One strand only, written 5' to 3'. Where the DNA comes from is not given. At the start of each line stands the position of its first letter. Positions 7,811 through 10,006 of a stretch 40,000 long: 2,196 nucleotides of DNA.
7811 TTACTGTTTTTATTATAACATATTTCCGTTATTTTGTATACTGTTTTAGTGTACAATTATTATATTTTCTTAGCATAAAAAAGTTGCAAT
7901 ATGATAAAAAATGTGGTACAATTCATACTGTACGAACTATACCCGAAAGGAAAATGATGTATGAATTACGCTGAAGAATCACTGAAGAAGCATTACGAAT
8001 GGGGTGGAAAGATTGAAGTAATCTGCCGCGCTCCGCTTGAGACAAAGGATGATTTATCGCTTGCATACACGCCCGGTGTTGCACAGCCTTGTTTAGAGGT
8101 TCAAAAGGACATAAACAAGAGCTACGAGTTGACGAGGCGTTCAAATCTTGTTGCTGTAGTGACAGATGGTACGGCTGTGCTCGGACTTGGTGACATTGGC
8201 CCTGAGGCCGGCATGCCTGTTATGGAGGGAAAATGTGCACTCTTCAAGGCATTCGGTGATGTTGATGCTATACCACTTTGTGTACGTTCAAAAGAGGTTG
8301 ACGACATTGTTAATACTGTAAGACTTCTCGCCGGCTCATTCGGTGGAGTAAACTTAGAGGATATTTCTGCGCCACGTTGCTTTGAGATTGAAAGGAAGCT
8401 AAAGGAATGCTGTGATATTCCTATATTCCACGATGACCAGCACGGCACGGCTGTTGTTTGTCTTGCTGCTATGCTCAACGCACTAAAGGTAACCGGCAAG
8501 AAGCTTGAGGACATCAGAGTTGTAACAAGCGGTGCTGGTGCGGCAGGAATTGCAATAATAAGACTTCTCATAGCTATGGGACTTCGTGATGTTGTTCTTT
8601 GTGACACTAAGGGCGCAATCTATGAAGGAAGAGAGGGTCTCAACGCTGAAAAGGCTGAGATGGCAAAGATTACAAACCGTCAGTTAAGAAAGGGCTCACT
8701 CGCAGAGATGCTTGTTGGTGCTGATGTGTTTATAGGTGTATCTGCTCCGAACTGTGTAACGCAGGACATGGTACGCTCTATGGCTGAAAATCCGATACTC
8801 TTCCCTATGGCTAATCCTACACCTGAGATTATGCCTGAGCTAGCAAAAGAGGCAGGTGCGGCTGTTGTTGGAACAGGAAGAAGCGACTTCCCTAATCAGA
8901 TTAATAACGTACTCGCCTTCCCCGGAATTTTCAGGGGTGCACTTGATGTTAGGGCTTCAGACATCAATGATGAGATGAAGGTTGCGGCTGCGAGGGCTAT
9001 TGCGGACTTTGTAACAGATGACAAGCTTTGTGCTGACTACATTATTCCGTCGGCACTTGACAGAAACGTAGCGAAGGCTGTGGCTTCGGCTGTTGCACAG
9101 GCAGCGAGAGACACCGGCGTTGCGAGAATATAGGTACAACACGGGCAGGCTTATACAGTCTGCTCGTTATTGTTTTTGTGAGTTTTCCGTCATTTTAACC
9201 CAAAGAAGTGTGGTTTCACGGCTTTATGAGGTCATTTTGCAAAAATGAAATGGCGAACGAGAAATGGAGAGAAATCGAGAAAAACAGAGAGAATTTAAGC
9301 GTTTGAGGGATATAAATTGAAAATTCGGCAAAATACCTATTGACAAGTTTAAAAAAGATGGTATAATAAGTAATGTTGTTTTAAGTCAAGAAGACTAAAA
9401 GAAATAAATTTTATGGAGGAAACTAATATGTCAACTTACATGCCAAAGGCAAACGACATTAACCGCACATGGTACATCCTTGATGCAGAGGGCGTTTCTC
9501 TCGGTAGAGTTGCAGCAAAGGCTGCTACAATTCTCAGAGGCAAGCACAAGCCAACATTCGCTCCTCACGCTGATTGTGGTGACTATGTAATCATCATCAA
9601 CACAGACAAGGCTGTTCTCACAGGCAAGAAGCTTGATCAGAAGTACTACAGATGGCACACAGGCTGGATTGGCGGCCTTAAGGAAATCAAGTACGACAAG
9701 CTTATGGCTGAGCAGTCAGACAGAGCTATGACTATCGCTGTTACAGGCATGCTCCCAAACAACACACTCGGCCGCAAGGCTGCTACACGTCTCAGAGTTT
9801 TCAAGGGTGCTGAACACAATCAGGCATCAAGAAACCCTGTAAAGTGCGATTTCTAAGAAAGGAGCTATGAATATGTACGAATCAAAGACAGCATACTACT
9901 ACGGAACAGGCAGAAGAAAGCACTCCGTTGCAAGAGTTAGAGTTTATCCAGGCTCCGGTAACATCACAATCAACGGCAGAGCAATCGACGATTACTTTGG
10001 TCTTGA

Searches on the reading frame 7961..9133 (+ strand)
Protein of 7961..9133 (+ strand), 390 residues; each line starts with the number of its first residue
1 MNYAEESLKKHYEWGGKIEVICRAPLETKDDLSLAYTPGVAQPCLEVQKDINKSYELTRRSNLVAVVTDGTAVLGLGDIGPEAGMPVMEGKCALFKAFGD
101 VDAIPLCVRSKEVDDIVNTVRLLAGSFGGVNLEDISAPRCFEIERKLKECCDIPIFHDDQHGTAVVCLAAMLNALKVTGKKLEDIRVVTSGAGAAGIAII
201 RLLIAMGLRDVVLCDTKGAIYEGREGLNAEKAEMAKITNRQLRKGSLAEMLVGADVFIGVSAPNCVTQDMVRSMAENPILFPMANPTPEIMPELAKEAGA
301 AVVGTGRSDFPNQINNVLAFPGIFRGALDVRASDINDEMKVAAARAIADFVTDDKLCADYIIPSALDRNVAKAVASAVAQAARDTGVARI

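Call 54: search_protein_families(library=pfam, proteins=[window:7961-9133:+], max_evalue=0.01)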
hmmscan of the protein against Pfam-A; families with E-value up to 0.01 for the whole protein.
window:7961-9133:+ (390 aa): 5 families
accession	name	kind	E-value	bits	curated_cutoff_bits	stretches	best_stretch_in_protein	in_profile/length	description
PF00390.24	malic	-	3.9e-30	105.5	23.1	1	16-148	2-182/182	Malic enzyme, N-terminal domain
PF03949.21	Malic_M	-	8.1e-29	101.1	23.5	1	162-382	3-257/258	Malic enzyme, NAD binding domain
PF00208.27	ELFV_dehydrog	-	2.4e-07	31.1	23.4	1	162-242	9-89/241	Glutamate/Leucine/Phenylalanine/Valine dehydrogenase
PF01262.27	AlaDh_PNT_C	-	9.2e-06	25.7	23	1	182-280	26-125/214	Alanine dehydrogenase/PNT, C-terminal domain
PF00899.27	ThiF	-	0.0016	18.1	28.1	1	180-216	16-52/238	ThiF family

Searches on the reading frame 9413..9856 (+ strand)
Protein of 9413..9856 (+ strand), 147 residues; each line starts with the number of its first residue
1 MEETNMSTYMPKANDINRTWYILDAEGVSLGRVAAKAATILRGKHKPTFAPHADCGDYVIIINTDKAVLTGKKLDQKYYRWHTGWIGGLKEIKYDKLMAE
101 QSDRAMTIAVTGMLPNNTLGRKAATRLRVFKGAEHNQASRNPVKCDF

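Call 54: search_protein_families(library=pfam, proteins=[window:9413-9856:+], max_evalue=0.01)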
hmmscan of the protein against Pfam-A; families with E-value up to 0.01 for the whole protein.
window:9413-9856:+ (147 aa): 1 family
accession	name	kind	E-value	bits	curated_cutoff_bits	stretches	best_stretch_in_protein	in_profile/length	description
PF00572.24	Ribosomal_L13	-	3.5e-46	156.6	23.8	1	18-136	1-119/119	Ribosomal protein L13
